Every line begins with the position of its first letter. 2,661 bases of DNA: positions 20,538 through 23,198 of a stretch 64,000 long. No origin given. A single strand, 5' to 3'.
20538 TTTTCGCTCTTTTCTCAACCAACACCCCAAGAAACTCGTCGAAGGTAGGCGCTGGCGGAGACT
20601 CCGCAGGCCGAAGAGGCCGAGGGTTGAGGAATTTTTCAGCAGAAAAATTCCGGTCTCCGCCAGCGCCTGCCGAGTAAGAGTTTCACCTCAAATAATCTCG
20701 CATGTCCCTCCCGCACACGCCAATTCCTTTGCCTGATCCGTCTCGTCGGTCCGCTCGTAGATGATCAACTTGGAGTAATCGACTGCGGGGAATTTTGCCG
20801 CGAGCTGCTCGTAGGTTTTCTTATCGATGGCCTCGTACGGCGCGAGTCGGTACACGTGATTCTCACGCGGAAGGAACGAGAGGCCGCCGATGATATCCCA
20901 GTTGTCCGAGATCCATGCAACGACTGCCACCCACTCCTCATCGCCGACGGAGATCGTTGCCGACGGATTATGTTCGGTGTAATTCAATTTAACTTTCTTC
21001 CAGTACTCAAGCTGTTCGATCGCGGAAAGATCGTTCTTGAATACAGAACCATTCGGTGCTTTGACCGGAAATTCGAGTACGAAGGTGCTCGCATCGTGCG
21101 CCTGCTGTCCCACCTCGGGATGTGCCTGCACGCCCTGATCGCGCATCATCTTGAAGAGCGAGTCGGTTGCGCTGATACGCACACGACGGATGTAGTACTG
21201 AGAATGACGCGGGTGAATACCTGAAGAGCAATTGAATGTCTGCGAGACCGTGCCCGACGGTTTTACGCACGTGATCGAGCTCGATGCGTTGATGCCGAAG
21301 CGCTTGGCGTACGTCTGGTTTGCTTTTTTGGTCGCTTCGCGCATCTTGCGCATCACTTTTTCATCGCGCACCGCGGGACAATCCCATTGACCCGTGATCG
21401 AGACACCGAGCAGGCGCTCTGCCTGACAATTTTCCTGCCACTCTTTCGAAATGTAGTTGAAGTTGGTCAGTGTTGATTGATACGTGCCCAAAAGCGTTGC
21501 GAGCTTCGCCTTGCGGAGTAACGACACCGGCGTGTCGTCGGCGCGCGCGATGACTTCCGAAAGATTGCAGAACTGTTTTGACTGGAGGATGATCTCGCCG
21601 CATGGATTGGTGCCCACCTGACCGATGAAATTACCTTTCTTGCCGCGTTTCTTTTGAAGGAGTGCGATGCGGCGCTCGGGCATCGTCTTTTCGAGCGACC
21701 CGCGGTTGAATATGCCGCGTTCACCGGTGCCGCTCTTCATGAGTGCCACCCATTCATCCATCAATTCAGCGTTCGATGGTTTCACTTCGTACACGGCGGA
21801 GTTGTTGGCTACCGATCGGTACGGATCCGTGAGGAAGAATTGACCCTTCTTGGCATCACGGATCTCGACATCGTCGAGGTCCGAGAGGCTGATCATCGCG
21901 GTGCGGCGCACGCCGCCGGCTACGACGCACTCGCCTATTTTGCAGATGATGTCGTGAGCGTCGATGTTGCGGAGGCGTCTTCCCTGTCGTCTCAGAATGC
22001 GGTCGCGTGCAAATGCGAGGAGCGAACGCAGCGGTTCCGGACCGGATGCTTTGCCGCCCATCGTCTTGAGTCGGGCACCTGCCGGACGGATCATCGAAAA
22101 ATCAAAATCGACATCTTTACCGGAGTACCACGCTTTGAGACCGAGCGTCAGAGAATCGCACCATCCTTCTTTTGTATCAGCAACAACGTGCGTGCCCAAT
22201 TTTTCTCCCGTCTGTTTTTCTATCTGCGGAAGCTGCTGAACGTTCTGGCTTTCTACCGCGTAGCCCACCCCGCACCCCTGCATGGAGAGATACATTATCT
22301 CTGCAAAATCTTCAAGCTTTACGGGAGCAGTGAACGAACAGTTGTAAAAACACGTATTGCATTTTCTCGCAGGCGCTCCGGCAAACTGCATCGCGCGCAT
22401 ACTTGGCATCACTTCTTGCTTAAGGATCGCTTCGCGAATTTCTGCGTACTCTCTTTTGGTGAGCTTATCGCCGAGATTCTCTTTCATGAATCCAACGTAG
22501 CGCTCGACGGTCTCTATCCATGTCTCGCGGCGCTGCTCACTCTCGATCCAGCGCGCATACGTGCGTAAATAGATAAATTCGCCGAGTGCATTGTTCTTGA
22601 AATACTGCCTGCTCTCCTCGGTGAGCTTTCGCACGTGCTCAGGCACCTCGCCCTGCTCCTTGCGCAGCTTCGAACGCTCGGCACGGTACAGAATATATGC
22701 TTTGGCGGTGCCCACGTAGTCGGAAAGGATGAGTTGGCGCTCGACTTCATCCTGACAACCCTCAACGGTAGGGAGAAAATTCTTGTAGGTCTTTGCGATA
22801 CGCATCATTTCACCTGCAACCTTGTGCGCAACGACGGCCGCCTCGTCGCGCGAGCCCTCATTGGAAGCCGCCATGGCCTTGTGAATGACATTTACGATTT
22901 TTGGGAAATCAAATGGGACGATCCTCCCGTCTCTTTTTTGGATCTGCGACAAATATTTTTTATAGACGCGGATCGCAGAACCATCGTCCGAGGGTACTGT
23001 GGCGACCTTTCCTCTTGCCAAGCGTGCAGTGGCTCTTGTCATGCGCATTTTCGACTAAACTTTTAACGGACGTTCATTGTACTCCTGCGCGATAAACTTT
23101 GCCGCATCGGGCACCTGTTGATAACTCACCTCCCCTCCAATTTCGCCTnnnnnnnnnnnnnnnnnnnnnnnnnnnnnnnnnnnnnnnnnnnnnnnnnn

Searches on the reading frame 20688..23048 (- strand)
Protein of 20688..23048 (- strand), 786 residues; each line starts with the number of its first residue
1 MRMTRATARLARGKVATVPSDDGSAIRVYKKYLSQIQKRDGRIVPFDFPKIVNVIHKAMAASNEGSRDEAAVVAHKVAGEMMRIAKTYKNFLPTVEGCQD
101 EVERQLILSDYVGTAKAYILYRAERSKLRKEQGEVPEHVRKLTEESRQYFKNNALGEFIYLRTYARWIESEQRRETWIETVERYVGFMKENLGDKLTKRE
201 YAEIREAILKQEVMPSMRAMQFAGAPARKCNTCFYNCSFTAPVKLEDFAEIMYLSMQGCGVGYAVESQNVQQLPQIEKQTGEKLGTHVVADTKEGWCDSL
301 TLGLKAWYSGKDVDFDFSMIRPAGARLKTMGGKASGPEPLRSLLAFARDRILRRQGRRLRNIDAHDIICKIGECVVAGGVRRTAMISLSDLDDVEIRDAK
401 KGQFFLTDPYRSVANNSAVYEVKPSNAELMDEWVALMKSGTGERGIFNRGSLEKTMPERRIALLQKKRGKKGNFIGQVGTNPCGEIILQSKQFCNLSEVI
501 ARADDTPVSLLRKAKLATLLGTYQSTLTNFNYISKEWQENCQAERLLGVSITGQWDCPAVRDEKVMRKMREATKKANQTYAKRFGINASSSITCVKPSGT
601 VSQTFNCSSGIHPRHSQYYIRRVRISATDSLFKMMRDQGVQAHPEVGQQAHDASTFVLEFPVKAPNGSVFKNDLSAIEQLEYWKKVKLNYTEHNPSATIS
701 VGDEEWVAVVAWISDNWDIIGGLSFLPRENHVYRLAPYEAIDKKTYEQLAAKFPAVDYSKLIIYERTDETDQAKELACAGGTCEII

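Call 54: find_encoding_contigs(protein=window:20688-23048:-, flank=10000, max_places=1)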
Protein window:20688-23048:- (786 aa): 5 contigs read that carry it; 1 place shown.
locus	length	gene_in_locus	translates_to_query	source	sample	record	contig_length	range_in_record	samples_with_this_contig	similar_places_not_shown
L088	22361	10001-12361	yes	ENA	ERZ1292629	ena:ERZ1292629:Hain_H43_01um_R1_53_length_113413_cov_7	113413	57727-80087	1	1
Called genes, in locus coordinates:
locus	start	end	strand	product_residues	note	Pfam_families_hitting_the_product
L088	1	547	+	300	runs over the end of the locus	-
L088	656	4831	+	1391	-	PF12200:DUF3597 (faint)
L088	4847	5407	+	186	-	PF04011:LemA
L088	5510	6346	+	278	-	PF01435:Peptidase_M48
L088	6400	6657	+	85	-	-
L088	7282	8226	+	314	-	PF00226:DnaJ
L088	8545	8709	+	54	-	-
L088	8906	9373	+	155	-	PF08570:DUF1761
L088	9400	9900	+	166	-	PF02643:DUF192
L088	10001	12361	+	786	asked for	PF03477:ATP-cone, PF17975:RNR_Alpha, PF02867:Ribonuc_red_lgC (faint), PF21995:RNR-II_ins_dom (weak)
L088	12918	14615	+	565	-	PF03023:MurJ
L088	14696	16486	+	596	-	PF00009:GTP_EFTU, PF03144:GTP_EFTU_D2 (weak), PF14492:EFG_III, PF00679:EFG_C, PF06421:LepA_C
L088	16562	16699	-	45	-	-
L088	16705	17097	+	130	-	-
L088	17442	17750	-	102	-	PF01638:HxlR, PF25213:HVO_A0261_N (weak)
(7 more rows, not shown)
